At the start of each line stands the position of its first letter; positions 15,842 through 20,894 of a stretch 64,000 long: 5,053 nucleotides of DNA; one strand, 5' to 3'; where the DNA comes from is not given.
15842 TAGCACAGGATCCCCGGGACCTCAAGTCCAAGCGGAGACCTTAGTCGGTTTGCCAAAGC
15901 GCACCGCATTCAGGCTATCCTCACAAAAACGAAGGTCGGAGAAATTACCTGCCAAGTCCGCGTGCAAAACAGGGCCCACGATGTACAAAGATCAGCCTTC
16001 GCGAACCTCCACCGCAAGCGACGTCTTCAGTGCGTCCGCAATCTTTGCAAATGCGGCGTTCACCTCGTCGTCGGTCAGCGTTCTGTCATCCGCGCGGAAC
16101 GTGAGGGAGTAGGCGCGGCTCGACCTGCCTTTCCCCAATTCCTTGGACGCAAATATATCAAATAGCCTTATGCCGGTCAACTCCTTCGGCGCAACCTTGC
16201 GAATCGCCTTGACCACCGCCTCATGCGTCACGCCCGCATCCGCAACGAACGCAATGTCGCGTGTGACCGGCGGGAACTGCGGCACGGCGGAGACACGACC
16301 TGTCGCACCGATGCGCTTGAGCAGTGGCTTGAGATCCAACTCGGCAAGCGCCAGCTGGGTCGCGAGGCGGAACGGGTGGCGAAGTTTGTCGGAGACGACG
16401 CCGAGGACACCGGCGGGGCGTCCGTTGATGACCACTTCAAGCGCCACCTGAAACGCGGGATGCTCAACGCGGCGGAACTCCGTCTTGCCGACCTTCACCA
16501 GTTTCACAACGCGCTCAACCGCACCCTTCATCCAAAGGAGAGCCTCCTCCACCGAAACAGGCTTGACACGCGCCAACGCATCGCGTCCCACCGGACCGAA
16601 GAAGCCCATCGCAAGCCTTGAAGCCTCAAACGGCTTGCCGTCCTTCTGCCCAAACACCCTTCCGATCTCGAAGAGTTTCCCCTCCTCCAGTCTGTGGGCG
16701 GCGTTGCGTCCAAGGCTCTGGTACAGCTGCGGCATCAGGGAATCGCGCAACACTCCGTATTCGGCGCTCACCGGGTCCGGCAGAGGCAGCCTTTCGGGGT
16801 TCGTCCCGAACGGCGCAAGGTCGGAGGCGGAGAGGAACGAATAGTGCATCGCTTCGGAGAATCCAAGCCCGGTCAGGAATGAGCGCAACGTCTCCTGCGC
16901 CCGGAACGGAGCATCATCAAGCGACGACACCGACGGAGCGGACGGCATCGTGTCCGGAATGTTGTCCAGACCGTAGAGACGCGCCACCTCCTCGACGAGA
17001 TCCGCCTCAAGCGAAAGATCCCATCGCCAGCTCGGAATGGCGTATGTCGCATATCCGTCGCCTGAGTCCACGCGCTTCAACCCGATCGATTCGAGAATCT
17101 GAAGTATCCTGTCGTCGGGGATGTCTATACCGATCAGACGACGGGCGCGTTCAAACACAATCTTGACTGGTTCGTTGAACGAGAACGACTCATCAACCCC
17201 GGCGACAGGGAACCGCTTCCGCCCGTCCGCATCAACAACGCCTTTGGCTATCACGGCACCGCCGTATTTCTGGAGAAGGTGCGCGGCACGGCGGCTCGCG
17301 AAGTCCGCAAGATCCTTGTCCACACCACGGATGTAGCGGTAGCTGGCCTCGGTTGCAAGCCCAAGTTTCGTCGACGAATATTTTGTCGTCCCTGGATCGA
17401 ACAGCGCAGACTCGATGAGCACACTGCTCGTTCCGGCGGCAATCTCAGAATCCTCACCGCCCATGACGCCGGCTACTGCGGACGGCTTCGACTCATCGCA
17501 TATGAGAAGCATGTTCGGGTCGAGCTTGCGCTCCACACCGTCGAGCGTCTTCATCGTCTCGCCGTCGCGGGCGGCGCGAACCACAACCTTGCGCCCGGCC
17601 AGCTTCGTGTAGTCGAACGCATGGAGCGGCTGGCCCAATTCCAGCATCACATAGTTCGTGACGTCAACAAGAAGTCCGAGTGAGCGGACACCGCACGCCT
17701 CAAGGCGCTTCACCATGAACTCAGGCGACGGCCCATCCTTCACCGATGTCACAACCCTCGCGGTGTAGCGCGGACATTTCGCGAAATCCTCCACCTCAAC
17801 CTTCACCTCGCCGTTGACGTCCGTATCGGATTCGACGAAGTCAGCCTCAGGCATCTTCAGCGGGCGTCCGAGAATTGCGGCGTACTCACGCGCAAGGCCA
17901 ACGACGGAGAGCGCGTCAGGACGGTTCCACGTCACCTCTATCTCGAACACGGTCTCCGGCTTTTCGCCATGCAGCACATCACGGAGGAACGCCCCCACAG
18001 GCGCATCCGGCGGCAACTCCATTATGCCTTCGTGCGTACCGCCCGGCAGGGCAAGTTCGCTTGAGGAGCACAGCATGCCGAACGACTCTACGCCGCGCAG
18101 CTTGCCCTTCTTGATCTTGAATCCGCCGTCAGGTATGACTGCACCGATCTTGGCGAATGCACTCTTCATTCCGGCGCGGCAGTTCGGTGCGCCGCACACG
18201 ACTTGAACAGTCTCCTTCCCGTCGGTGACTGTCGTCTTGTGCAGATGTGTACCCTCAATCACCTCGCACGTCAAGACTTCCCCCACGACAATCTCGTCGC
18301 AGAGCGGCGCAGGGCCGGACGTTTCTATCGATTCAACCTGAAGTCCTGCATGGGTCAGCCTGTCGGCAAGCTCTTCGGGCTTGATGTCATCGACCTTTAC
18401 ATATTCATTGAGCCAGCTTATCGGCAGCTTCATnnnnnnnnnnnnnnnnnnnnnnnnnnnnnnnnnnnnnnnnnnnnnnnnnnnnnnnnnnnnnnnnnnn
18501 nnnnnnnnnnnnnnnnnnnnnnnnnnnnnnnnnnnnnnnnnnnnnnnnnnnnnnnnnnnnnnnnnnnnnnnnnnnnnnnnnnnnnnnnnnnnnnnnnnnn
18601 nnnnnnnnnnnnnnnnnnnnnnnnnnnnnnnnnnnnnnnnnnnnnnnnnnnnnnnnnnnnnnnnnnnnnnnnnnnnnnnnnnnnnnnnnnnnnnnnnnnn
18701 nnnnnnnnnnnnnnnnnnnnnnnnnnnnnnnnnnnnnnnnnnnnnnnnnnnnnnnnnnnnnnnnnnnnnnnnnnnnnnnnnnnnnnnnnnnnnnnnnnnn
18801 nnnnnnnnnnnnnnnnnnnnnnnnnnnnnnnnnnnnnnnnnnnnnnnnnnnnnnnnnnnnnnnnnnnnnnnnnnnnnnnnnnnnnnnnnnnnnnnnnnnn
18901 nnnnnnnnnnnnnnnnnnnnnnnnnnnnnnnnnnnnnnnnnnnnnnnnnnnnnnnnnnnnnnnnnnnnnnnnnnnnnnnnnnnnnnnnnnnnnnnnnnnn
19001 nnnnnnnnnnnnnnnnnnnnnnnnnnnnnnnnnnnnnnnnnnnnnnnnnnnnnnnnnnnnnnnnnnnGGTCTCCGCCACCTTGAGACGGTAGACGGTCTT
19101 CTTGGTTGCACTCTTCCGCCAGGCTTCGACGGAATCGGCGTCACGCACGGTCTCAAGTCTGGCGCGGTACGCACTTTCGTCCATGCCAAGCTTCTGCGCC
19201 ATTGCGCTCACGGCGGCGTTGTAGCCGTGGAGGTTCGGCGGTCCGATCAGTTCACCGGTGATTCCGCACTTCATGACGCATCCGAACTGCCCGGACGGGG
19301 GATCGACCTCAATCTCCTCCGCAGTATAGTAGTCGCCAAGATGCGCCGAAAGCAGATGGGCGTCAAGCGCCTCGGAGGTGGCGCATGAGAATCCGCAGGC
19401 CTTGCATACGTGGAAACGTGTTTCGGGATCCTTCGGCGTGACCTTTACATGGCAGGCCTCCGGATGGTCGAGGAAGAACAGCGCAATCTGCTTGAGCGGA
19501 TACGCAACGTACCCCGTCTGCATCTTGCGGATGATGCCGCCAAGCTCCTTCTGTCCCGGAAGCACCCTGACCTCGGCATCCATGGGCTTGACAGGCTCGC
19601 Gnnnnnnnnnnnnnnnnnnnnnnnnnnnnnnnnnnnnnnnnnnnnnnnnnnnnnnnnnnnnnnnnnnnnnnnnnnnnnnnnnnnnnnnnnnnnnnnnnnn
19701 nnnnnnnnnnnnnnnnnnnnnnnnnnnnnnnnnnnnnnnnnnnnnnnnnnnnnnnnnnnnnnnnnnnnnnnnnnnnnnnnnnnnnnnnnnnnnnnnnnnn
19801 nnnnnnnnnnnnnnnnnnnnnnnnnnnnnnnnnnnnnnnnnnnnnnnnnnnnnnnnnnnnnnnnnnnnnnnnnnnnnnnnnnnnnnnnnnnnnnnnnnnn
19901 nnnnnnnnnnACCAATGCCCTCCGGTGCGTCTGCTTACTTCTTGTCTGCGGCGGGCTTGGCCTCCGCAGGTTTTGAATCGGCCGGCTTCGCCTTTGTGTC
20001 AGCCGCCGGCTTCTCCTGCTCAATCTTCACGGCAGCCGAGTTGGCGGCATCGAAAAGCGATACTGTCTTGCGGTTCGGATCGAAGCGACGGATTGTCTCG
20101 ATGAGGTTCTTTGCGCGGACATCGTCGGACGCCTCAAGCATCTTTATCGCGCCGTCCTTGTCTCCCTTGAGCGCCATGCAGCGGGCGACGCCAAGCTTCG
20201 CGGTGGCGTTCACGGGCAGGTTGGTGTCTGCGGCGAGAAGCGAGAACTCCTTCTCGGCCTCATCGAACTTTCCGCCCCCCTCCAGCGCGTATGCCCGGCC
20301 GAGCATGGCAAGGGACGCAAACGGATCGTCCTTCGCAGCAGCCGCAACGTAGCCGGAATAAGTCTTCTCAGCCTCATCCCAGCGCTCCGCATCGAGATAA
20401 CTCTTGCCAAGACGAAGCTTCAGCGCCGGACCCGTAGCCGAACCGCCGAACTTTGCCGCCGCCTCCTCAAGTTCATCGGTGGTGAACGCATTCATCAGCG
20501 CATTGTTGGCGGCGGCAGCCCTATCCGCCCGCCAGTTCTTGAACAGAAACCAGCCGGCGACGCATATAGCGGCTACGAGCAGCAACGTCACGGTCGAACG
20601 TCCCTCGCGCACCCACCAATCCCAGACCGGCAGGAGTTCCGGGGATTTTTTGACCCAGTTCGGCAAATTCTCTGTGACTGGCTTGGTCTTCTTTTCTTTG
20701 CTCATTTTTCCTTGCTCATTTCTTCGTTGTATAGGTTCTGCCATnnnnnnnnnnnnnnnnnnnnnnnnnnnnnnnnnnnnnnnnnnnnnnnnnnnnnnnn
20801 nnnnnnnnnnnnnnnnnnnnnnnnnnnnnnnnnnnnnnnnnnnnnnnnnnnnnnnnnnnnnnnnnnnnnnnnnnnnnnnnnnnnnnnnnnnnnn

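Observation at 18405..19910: Conserved-looking 501-aa protein with an RD/RG-rich disordered N-terminus and a single C2H2 zinc-finger motif, translationally overlapping pheT; no pheS nearby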

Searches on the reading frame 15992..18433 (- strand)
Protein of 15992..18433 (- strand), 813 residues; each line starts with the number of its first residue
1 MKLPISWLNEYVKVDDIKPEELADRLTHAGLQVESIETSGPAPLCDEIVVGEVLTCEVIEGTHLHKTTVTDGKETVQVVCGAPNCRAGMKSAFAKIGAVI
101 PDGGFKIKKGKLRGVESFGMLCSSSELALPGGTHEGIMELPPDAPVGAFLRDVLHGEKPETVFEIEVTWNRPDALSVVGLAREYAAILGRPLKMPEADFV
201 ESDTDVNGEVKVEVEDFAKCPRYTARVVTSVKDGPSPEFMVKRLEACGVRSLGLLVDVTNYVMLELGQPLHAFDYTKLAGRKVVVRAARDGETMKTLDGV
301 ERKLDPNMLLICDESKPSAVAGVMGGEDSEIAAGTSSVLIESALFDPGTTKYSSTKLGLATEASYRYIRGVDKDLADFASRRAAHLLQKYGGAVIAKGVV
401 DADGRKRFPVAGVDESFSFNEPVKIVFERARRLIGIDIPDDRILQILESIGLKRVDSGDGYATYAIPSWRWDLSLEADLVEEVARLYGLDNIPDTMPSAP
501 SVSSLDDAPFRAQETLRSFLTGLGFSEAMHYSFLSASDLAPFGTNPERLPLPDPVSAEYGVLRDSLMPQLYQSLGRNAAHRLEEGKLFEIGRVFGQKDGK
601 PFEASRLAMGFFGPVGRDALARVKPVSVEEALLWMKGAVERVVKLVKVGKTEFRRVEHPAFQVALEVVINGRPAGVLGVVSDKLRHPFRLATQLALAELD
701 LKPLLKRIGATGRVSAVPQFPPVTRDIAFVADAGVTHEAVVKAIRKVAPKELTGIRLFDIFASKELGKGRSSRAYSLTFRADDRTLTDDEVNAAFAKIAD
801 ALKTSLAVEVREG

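Call 3: search_protein_families(library=pfam, proteins=[window:15992-18433:-], max_evalue=1)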
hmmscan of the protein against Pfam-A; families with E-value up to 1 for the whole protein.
window:15992-18433:- (813 aa): 6 families
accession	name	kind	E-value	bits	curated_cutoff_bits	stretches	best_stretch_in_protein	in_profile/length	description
PF03483.22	B3_4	-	5.6e-63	212.1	29.3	1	219-392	1-174/174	B3/4 domain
PF17759.6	tRNA_synthFbeta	-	6.3e-37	127.6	22.4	1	492-701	1-214/214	Phenylalanyl tRNA synthetase beta chain CLM domain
PF03147.19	FDX-ACB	-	4e-25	88.5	31.1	1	718-811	1-94/94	Ferredoxin-fold anticodon binding domain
PF03484.21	B5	-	3e-19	69.4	28.6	1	424-488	2-66/67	tRNA synthetase B5 domain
PF01588.26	tRNA_bind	-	6.2e-17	61.9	27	1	48-147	1-94/96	Putative tRNA binding domain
PF14383.11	VARLMGL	-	0.15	12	21.2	1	483-495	17-29/32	DUF761-associated sequence motif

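Call 4: search_protein_families(library=ncbifam, proteins=[window:15992-18433:-], max_evalue=1)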
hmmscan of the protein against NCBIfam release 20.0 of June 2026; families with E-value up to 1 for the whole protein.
window:15992-18433:- (813 aa): 9 families
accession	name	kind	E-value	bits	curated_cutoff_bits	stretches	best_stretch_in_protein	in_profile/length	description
TIGR00472.1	pheT_bact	equivalog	1e-208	695.4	402.65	1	1-811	1-798/798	phenylalanine--tRNA ligase subunit beta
NF045760.1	YtpR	equivalog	1.8e-37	129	100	1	41-148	80-183/185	YtpR family tRNA-binding protein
NF001882.0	PRK00629.5-4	equivalog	1.5e-30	106.2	527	1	103-593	100-560/725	phenylalanine--tRNA ligase subunit beta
TIGR00471.1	pheT_arch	equivalog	7.4e-27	94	282.65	2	368-703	231-549/551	phenylalanine--tRNA ligase subunit beta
NF045867.1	PheT_Nterm_rel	equivalog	3.8e-07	30.3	120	1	68-129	110-170/171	TyrS-associated PheT N-terminal domain-related protein TapR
TIGR00469.1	pheS_mito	equivalog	6.7e-06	25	258.35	1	719-809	356-450/451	phenylalanine--tRNA ligase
NF001879.0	PRK00629.5-1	equivalog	0.00079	18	840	1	109-188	105-187/718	phenylalanine--tRNA ligase subunit beta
NF051887.1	PheS_related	equivalog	0.00097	18.3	300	1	717-803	248-347/349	PheS-related mystery ligase SrmL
NF011978.0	PRK15443.2-5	subfamily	0.19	11.9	261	1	426-488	72-132/141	diol dehydratase small subunit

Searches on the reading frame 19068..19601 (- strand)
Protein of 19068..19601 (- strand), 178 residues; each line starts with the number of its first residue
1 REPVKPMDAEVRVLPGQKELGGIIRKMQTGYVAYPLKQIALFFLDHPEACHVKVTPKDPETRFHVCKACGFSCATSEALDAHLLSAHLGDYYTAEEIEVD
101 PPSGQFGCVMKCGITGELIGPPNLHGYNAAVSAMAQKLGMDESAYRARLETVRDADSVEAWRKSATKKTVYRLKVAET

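Call 65: predict_structure(alignment_id=A4)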
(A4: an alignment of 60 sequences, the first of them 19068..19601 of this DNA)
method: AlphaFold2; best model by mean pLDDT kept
length: 178 residues; sequences in the alignment: 60
mean_pLDDT: 91.9   pTM: 0.65
mean pLDDT of the five models: 91.9, 91.2, 90.8, 90.5, 89.2
residues with pLDDT >= 90: 128; 70-90: 47; 50-70: 3; < 50: 0
segments of 3 or more residues with pLDDT < 50: none
pLDDT, mean of each block of 10 residues (from residue 1): 82 89 84 81 89 91 93 94 95 96 95 98 95 97 98 97 95 83
secondary structure, 60 per line:
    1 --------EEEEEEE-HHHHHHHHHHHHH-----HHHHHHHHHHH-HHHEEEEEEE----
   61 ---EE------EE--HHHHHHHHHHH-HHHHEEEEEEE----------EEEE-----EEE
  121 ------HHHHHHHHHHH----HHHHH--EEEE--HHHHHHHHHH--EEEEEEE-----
elements in order: E9-15 H17-29 H35-45 E50-56 H76-86 H88-91 E92-98 E109-112 E118-120 H127-137 H142-146 E149-152 H155-164 E167-173

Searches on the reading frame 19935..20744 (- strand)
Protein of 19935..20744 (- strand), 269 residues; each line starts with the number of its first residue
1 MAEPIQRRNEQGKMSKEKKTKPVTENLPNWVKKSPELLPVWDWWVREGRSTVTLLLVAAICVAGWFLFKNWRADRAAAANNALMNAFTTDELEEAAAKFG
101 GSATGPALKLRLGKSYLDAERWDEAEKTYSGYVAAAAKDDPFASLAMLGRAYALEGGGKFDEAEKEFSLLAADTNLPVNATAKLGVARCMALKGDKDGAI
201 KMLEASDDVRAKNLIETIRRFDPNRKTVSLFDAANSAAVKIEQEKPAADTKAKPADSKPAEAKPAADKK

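Call 3: search_protein_families(library=pfam, proteins=[window:19935-20744:-], max_evalue=1)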
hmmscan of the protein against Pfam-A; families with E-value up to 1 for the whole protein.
window:19935-20744:- (269 aa): 12 families
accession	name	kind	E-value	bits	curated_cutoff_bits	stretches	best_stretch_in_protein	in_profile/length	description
PF13432.12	TPR_16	-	1.7e-10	41.5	32.7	2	110-170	1-57/65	Tetratricopeptide repeat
PF09976.15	TPR_21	-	9.1e-09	35.8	25.5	1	42-209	2-142/193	Tetratricopeptide repeat-like domain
PF14559.12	TPR_19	-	1.1e-08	35.7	25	2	92-145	14-64/68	Tetratricopeptide repeat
PF13424.12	TPR_12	-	6e-05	23.6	30.1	1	110-165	7-66/77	Tetratricopeptide repeat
PF13174.12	TPR_6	-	0.00035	21.5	26.3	0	110-132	4-26/33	Tetratricopeptide repeat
PF13428.12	TPR_14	-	0.001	20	23.5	1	106-140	1-35/44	Tetratricopeptide repeat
PF13176.12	TPR_7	-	0.0013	19.2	27.9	1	110-129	3-22/36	Tetratricopeptide repeat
PF07719.23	TPR_2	-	0.021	15.4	27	0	110-129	5-24/34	Tetratricopeptide repeat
PF00515.34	TPR_1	-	0.037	14.3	27.8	0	111-129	6-24/34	Tetratricopeptide repeat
PF06415.18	iPGM_N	-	0.14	12.1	27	0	66-89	174-198/217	BPG-independent PGAM N-terminus (iPGM_N)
PF19447.4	DUF5985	-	0.18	12.6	27.3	1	51-76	4-29/86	Family of unknown function (DUF5985)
PF02219.23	MTHFR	-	0.23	11.2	24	1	179-220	92-135/287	Methylenetetrahydrofolate reductase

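Call 4: search_protein_families(library=ncbifam, proteins=[window:19935-20744:-], max_evalue=1)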
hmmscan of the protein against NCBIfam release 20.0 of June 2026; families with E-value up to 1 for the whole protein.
window:19935-20744:- (269 aa): 5 families
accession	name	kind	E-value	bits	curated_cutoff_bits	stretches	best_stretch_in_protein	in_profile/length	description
TIGR02552.1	LcrH_SycD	equivalog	0.00047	19.9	104.8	1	150-203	24-75/136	SycD/LcrH family type III secretion system chaperone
TIGR02795.1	tol_pal_ybgF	equivalog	0.0041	17.7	90.1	1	114-204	10-100/119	tol-pal system protein YbgF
NF047558.1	TPR_END_plus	domain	0.017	15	32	1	186-206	5-25/56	TPR end-of-group domain-containing protein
TIGR00676.1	fadh2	equivalog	0.089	12.1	293.7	1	178-223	79-126/275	methylenetetrahydrofolate reductase [NAD(P)H]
NF038356.1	actino_DLW39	hypoth_equivalog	0.11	12.4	24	1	54-76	3-25/38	DLW-39 family protein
